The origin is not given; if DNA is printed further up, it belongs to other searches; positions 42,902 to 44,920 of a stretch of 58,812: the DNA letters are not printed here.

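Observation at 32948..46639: Hybrid type IV pilus / type II secretion (MSHA-like) machine with duplicated subunit sets and no retraction ATPase or prepilin peptidase in the locus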

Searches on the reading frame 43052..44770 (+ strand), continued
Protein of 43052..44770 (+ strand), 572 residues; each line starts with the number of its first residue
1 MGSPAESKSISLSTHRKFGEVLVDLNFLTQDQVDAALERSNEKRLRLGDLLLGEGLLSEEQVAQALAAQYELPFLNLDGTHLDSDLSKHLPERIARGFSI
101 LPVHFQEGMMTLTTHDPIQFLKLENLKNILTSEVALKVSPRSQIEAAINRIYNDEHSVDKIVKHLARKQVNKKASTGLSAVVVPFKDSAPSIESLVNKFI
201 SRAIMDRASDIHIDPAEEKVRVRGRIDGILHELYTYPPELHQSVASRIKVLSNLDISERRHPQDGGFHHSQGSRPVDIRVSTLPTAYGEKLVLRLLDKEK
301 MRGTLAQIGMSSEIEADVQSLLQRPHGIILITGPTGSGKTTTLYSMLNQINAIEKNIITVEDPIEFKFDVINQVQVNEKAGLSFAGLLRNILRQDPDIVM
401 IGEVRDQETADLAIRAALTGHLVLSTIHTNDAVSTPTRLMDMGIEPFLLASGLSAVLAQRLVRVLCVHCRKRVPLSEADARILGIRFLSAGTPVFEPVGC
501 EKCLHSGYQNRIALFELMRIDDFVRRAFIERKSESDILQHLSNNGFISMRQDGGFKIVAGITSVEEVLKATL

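Call 24: list_cluster_members(proteins=[P0003, P0004, P0009, P0011, P0013, P0016, P0018, P0024, P0027, P0042])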
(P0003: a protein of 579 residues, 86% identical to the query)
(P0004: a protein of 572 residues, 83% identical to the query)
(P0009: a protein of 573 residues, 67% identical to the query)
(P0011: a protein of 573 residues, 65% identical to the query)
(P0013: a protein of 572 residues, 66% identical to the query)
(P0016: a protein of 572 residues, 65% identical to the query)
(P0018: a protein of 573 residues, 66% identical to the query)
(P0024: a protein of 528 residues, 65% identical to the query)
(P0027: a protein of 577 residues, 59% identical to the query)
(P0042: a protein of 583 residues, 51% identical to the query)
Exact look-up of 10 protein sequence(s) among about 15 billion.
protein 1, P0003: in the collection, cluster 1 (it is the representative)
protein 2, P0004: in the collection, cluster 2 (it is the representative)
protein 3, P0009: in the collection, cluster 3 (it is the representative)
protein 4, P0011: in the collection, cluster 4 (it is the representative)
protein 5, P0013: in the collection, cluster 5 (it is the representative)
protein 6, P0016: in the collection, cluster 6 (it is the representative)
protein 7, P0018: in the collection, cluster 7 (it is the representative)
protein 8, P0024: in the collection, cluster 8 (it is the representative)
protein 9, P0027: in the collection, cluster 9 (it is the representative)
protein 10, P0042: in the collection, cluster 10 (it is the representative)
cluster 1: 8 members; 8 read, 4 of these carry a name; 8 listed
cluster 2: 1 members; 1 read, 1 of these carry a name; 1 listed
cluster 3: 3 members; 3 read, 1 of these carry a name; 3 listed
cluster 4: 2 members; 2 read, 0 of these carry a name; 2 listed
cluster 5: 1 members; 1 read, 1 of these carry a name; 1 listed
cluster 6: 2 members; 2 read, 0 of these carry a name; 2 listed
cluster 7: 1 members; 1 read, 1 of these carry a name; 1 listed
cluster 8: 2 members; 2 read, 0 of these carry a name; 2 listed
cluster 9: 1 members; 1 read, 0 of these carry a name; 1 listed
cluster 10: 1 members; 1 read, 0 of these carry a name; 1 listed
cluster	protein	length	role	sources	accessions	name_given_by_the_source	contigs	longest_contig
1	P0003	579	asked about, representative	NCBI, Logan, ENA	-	-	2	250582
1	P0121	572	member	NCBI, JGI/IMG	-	type IV pilus assembly protein PilB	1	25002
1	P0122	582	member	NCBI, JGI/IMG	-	type IV pilus assembly protein PilB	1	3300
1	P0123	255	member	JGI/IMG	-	type II secretory ATPase GspE/PulE/Tfp pilus assembly ATPase PilB-like protein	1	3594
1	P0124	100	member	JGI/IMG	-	type II secretory ATPase GspE/PulE/Tfp pilus assembly ATPase PilB-like protein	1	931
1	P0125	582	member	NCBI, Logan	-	-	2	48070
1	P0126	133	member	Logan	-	-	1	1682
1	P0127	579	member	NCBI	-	-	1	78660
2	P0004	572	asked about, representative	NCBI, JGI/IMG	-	type IV pilus assembly protein PilB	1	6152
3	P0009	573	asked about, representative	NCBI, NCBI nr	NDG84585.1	MAG: type II/IV secretion system protein [Proteobacteria bacterium] | type II/IV secretion system protein [Pseudomonadota bacterium]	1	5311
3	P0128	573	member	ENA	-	-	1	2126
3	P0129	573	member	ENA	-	-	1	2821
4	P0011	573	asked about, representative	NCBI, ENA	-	-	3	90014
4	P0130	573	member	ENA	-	-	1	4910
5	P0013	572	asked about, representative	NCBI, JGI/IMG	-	type IV pilus assembly protein PilB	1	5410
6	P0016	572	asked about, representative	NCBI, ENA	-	-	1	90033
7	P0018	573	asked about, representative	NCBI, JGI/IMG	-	type IV pilus assembly protein PilB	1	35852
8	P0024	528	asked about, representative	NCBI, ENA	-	-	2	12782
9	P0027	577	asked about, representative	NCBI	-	-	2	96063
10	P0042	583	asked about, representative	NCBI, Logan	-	-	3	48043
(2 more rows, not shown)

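Call 28: search_solved_structures(query=window:43052-44770:+, max_evalue=1e-10)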
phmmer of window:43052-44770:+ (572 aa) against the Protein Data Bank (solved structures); distinct sequences matched with E-value up to 1e-10: 28.
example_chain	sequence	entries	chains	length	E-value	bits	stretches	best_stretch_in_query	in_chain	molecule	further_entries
6f8l_G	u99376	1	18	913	3.2e-134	451.6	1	16-571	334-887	Type IV pilus assembly protein PilF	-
3jc8_Ba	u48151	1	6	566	5.1e-126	424.5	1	17-569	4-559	Type IV-A pilus assembly ATPase PilB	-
6olj_C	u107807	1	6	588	4.6e-125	421.3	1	16-571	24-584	Type IV pilus biogenesis ATPase PilB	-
5tsg_B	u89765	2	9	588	8e-125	420.5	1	16-571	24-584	Type IV pilus biogenesis ATPase PilB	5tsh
5zfr_A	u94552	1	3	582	1.2e-124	419.9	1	17-571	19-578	Type IV pilus biogenesis ATPase PilB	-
4pht_A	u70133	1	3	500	3.4e-111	375.6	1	184-571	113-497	General secretory pathway protein E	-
1p9r_A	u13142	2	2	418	1.7e-109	369.9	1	185-570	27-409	General secretion pathway protein E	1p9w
4kss_A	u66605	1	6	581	2.6e-109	369.3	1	185-571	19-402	Type II secretion system protein E, hemolysin-coregulated protein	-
4ksr_A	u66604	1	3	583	2.7e-109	369.3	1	185-571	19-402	Type II secretion system protein E, Hemolysin-coregulated protein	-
5oiu_A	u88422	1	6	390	2.8e-104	352.7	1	193-571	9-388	Type IV pilus assembly protein PilF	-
5it5_F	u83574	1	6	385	4.2e-104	352.2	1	193-571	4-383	ATP binding motif-containing protein PilF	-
6ejf_A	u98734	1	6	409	5.3e-104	351.8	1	193-571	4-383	Type IV pilus assembly protein PilF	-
5fl3_A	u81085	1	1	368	5.6e-37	130.7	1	194-493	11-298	PILI RETRACTION PROTEIN PILT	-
2ewv_A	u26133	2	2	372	2.1e-34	122.2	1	197-442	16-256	twitching motility protein PilT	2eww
2gsz_A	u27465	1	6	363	2.8e-34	121.8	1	198-442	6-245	twitching motility protein PilT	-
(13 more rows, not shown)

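Call 30: search_dna_similar(query=window:43052-44770:+, collection=plasmids, mode=protein, max_rows=60, max_evalue=1e-40)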
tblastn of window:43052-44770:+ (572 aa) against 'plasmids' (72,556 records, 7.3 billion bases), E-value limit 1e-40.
Records with a match: 891; places in all: 946; records where one place covers at least 80% of the query: 178.
Best place of each record, by identity: <60% 891.
By first word of the organism name: Escherichia 427; Pseudomonas 149; Ralstonia 111; Burkholderia 10; Paraburkholderia 10; Bradyrhizobium 8; Cupriavidus 8; Aliiroseovarius 8; Acinetobacter 7; Deinococcus 6; and 89 more.
By predicted mobility (MOB-suite, as given by PLSDB): non-mobilizable 591; mobilizable 181; conjugative 119.
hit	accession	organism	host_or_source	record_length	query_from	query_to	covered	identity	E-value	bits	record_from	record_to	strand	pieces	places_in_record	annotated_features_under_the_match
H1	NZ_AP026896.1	Aeromonas caviae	Microbe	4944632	64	571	89%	43.4%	1e-108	364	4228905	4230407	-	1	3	none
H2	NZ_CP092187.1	Deinococcus sp. KNUC1210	Setaria viridis,cell ...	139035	16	571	97%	39.3%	1e-102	347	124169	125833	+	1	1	ATPase, T2SS/T4P/T4SS family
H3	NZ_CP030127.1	Indioceanicola profundi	sediment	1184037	18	572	97%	38.8%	8e-105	353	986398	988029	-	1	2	none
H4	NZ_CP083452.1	Comamonas odontotermitis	cell culture,cucumber rhizosphere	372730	18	571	97%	38.3%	4e-111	372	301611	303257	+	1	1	gspE: type II secretion system ATPase GspE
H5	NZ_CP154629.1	Acetoanaerobium noterae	cell culture,Sludge of a digestion ...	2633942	17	571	97%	38.1%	7e-118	391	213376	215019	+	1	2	none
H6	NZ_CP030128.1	Indioceanicola profundi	sediment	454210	62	571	89%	41.4%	1e-112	376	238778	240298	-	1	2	ATPase, T2SS/T4P/T4SS family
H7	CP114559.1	Candidatus Manganitrophus sp.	activated carbon metagenome,metagenomic ...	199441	17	571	97%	37.4%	3e-113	378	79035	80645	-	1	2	ATPase, T2SS/T4P/T4SS family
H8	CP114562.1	Candidatus Manganitrophus sp.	activated carbon metagenome,metagenomic ...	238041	17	571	97%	37.4%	3e-113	378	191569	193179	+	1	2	ATPase, T2SS/T4P/T4SS family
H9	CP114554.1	Candidatus Manganitrophus sp.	activated carbon metagenome,metagenomic ...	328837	17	571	97%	37.4%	3e-113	378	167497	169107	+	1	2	ATPase, T2SS/T4P/T4SS family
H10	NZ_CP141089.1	Escherichia coli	Homo sapiens,Infected Human Urine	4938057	90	572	84%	42.9%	2e-115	384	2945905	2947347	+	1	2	none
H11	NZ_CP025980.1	Escherichia marmotae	montane grasslands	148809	90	572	84%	42.7%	7e-114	380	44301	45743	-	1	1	gspE: type II secretion system ATPase GspE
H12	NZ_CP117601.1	Escherichia albertii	Delichon urbicum,whole organism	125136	90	572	84%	42.6%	8e-115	382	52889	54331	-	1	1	gspE: type II secretion system ATPase GspE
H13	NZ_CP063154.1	Escherichia coli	Homo sapiens,feces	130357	90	572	84%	42.2%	4e-114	380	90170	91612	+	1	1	gspE: type II secretion system ATPase GspE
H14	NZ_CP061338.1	Escherichia coli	Homo sapiens,feces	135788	90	572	84%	42.2%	4e-114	380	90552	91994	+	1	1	gspE: type II secretion system ATPase GspE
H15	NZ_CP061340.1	Escherichia coli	Homo sapiens,feces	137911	90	572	84%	42.2%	4e-114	380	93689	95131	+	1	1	gspE: type II secretion system ATPase GspE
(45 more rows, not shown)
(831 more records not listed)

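Call 31: get_annotated_region(hit=H1, flank=15000)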
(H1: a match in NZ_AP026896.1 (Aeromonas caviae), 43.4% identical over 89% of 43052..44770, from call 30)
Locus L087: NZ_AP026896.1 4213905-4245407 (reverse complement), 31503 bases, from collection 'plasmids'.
description: Aeromonas caviae strain KAM479 plasmid pKAM479_3, complete sequence
organism: Aeromonas caviae (NCBI taxid 648)
taxonomy: Bacteria; Pseudomonadota; Gammaproteobacteria; Aeromonadales; Aeromonadaceae; Aeromonas; Aeromonas caviae
host: -; source: Microbe; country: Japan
typing (MOB-suite, as given by PLSDB): non-mobilizable
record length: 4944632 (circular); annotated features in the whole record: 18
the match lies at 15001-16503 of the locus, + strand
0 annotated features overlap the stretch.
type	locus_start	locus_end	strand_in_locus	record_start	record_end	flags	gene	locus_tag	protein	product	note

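Call 56: find_encoding_contigs(protein=P0057, flank=10000, max_places=1)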
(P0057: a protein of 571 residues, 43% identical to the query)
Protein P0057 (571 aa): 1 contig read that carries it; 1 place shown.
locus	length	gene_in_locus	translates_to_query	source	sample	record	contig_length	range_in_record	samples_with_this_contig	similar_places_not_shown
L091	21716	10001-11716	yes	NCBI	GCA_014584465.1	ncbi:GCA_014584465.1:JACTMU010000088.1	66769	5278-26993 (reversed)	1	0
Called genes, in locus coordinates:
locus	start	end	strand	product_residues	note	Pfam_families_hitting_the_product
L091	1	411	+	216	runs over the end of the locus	PF00889:EF_TS, PF25025:EF-Ts_N (weak)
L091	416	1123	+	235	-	PF00696:AA_kinase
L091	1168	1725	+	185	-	PF01765:RRF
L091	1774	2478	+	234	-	PF01255:Prenyltransf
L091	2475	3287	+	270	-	PF01148:CTP_transf_1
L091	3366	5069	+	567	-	PF02163:Peptidase_M50, PF13180:PDZ_2 (weak), PF17820:PDZ_6 (weak), PF21558:Pept_S41_N_bact (faint), PF00595:PDZ, PF13180:PDZ_2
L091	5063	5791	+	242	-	PF00814:TsaD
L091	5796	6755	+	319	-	PF02374:ArsA_ATPase (weak), PF10609:ParA, PF13614:AAA_31, PF01656:CbiA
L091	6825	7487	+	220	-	PF00226:DnaJ, PF13413:HTH_25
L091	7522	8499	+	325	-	PF01479:S4, PF00849:PseudoU_synth_2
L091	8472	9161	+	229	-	PF02578:Cu-oxidase_4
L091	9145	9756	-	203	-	PF00881:Nitroreductase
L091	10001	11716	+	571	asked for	PF05157:MshEN, PF00437:T2SSE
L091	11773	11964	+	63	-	-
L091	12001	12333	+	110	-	-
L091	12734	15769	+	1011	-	-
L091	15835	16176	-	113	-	-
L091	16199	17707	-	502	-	-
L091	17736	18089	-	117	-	-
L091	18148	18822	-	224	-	PF01895:PhoU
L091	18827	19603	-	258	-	PF02463:SMC_N (faint), PF00005:ABC_tran, PF13304:AAA_21 (weak)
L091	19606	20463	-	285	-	PF00528:BPD_transp_1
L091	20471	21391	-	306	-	PF00528:BPD_transp_1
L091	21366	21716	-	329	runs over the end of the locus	PF12849:PBP_like_2, PF12727:PBP_like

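Call 57: find_encoding_contigs(protein=P0067, flank=10000, max_places=1)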
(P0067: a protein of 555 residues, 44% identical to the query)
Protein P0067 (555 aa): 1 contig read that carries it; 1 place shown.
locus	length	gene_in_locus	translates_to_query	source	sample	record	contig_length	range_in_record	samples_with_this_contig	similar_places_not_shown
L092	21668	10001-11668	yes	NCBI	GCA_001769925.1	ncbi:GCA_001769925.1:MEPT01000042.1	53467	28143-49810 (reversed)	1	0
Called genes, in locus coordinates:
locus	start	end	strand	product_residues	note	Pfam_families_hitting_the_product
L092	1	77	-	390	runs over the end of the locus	PF00266:Aminotran_5, PF01053:Cys_Met_Meta_PP (weak)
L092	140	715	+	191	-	PF04390:LptE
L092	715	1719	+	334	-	PF06144:DNA_pol3_delta, PF21694:DNA_pol3_delta_C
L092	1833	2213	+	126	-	PF07238:PilZ (weak)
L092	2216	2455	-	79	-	PF01649:Ribosomal_S20p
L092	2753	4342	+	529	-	PF03023:MurJ, PF13440:Polysacc_synt_3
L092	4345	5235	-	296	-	PF00483:NTP_transferase, PF12804:NTP_transf_3 (weak)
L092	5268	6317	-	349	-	PF01073:3Beta_HSD, PF01370:Epimerase, PF02719:Polysacc_synt_2, PF04321:RmlD_sub_bind, PF07993:NAD_binding_4, PF16363:GDP_Man_Dehyd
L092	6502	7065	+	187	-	PF00908:dTDP_sugar_isom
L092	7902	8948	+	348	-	PF00534:Glycos_transf_1, PF13692:Glyco_trans_1_4, PF13524:Glyco_trans_1_2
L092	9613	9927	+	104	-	-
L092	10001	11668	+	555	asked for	PF05157:MshEN, PF00437:T2SSE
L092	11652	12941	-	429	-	PF00263:Secretin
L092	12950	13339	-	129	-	-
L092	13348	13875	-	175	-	PF04350:PilO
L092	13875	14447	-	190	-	PF05137:PilN (weak)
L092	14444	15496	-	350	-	PF11104:PilM_2, PF14450:FtsA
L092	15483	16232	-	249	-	PF25062:ARM_TT21_N (weak), PF13432:TPR_16 (weak), PF14559:TPR_19, PF00515:TPR_1 (weak), PF13432:TPR_16, PF00515:TPR_1 (weak), PF13371:TPR_9, PF13414:TPR_11 (weak), +9 more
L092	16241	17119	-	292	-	-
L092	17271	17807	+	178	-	-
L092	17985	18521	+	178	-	-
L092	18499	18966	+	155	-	PF07963:N_methyl (faint)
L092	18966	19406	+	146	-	-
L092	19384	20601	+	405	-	PF08334:T2SSG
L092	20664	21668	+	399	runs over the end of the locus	PF00482:T2SSF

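Call 77: search_protein_families(library=pfam, proteins=[L004:3017-4207:+, L092:16241-17119:-, L092:19384-20601:+, L006:12639-14174:+, L005:7037-7873:+, L091:12734-15769:+], max_evalue=0.001)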
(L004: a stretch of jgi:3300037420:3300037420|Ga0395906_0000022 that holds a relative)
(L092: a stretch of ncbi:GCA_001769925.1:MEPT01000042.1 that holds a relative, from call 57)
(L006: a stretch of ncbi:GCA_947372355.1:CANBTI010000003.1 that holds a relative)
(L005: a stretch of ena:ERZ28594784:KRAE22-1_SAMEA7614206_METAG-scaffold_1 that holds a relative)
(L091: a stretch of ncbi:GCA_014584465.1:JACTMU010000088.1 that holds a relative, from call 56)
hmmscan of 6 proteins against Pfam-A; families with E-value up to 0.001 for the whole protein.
L004:3017-4207:+ (396 aa): 2 families
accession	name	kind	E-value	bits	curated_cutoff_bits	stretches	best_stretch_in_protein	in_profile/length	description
PF00091.31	Tubulin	-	8.3e-45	153.8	33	1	13-171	1-187/190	Tubulin/FtsZ family, GTPase domain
PF12327.13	FtsZ_C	-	5.5e-29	100.8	27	1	222-316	1-94/95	FtsZ family, C-terminal domain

L092:16241-17119:- (292 aa): 5 families
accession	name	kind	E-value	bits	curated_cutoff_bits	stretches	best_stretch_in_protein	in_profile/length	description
PF13401.12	AAA_22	-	2.6e-18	67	27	1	45-178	3-130/130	AAA domain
PF13191.12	AAA_16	-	3.2e-08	34.7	32.6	1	33-159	9-161/167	AAA ATPase domain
PF13604.12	AAA_30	-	0.00011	22.5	27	1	39-150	10-108/191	AAA domain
PF00004.35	AAA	-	0.00019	22.4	21.2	0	53-146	4-73/131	ATPase family associated with various cellular activities (AAA)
PF09848.15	SLFN-g3_helicase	-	0.00036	20.4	24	1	49-144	3-93/354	Schlafen group 3, DNA/RNA helicase domain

L092:19384-20601:+ (405 aa): 2 families
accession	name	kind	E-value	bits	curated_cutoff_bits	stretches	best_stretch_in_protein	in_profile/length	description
PF08334.16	T2SSG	-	6.1e-09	36.4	21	1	75-166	28-106/108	Type II secretion system (T2SS), protein G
PF07963.17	N_methyl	-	7.9e-05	22.5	21.2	1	10-30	5-25/27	Prokaryotic N-terminal methylation motif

L006:12639-14174:+ (511 aa): 3 families
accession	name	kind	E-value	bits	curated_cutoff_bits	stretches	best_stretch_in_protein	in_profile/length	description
PF13385.13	Laminin_G_3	-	3.9e-16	60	27.6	1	140-298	10-151/151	Concanavalin A-like lectin/glucanases superfamily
PF08334.16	T2SSG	-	3.5e-10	40.3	21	1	321-409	31-106/108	Type II secretion system (T2SS), protein G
PF07963.17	N_methyl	-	9.2e-05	22.3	21.2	1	8-29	4-25/27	Prokaryotic N-terminal methylation motif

L005:7037-7873:+ (278 aa): 1 family
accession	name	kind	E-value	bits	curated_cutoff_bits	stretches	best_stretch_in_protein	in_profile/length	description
PF08334.16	T2SSG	-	0.00016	22.1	21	0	59-146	30-99/108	Type II secretion system (T2SS), protein G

L091:12734-15769:+ (1011 aa): 1 family
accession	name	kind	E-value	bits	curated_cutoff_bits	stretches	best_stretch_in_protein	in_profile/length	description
PF18573.7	BclA_C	-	0.00021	21.6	38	1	880-1010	3-127/128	BclA C-terminal domain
